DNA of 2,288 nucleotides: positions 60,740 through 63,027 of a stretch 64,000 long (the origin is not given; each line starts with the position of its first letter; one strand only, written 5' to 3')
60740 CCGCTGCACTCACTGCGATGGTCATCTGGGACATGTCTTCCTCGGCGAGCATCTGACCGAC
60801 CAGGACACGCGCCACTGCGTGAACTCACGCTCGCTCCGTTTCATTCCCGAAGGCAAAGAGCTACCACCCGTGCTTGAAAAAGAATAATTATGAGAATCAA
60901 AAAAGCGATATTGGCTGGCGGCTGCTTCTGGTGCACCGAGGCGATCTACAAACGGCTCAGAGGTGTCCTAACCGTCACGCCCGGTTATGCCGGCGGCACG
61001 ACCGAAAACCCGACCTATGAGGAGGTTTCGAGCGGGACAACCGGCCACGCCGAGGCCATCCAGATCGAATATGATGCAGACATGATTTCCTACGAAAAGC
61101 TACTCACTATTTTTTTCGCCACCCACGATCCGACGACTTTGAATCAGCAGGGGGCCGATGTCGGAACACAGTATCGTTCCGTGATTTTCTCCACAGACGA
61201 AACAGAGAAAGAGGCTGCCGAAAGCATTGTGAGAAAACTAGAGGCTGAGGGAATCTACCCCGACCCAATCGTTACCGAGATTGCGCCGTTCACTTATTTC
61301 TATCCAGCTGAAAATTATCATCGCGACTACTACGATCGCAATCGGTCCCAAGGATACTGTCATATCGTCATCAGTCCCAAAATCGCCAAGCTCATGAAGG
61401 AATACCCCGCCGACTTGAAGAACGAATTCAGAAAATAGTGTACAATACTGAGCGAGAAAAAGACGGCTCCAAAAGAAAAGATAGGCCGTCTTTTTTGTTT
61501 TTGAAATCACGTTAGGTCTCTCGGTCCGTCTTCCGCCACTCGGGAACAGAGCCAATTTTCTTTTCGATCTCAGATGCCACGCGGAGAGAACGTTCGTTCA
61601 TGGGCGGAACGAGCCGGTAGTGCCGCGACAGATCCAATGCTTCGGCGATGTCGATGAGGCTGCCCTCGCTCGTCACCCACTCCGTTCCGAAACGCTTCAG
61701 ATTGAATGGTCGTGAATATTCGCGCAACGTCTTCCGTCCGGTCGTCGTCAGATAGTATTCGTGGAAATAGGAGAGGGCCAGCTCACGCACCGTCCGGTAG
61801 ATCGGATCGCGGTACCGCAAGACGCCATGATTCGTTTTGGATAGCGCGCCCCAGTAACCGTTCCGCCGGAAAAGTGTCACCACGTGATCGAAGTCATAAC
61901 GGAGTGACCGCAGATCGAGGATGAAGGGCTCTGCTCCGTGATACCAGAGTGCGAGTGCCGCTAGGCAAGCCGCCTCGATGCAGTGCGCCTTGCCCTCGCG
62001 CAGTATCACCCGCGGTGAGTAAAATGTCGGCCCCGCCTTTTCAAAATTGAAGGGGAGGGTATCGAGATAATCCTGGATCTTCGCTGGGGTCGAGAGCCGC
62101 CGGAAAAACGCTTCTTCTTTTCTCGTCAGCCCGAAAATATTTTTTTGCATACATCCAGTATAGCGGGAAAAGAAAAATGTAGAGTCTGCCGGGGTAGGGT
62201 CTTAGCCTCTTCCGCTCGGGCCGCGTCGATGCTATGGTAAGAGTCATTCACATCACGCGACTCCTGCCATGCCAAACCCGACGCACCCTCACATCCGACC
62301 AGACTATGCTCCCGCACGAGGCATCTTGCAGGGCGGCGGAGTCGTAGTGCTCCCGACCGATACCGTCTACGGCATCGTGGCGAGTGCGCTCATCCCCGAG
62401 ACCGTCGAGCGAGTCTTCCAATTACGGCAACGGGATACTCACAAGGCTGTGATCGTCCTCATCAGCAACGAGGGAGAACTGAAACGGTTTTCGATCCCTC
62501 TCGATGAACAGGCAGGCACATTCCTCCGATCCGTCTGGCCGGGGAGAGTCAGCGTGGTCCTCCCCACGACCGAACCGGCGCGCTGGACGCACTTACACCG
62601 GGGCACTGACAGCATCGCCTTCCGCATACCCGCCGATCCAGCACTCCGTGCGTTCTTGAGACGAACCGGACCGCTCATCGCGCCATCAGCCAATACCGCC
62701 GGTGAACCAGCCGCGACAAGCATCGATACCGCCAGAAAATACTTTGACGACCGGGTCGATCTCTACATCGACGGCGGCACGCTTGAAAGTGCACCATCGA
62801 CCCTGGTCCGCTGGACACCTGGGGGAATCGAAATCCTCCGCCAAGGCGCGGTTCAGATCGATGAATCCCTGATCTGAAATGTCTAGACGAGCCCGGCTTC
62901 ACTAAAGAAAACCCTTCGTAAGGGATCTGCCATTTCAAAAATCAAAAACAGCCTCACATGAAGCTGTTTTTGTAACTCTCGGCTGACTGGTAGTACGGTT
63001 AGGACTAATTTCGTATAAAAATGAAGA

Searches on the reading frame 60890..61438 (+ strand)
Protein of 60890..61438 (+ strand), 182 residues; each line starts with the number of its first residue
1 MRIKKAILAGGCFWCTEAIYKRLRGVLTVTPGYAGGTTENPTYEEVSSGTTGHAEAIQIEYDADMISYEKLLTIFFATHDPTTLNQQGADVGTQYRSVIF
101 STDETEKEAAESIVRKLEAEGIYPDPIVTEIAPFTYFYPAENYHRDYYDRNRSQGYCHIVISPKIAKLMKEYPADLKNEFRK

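Call 10: search_protein_families(library=pfam, proteins=[window:60890-61438:+], max_evalue=0.001)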
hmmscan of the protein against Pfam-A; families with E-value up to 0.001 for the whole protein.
window:60890-61438:+ (182 aa): 1 family
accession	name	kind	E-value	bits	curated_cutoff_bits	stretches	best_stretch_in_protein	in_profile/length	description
PF01625.27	PMSR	-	3.2e-66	222.7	23.7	1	5-158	1-153/153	Peptide methionine sulfoxide reductase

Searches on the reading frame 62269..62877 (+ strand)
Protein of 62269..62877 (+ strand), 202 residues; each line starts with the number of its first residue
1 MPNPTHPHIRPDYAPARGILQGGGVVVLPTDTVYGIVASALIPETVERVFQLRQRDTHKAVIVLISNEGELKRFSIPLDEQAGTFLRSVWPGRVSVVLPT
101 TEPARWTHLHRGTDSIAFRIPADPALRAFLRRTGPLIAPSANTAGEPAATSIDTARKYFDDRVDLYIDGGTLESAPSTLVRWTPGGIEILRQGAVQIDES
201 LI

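Call 10: search_protein_families(library=pfam, proteins=[window:62269-62877:+], max_evalue=0.001)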
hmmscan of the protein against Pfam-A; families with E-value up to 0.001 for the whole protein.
window:62269-62877:+ (202 aa): 1 family
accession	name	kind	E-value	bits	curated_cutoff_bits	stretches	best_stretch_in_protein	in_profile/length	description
PF01300.24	Sua5_yciO_yrdC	-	5.9e-45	153.4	25.1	1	19-193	2-178/178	Telomere recombination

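Call 28: find_encoding_contigs(protein=window:62269-62877:+, flank=10000, max_places=2)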
Protein window:62269-62877:+ (202 aa): no gene with exactly this product is on record in the collection.
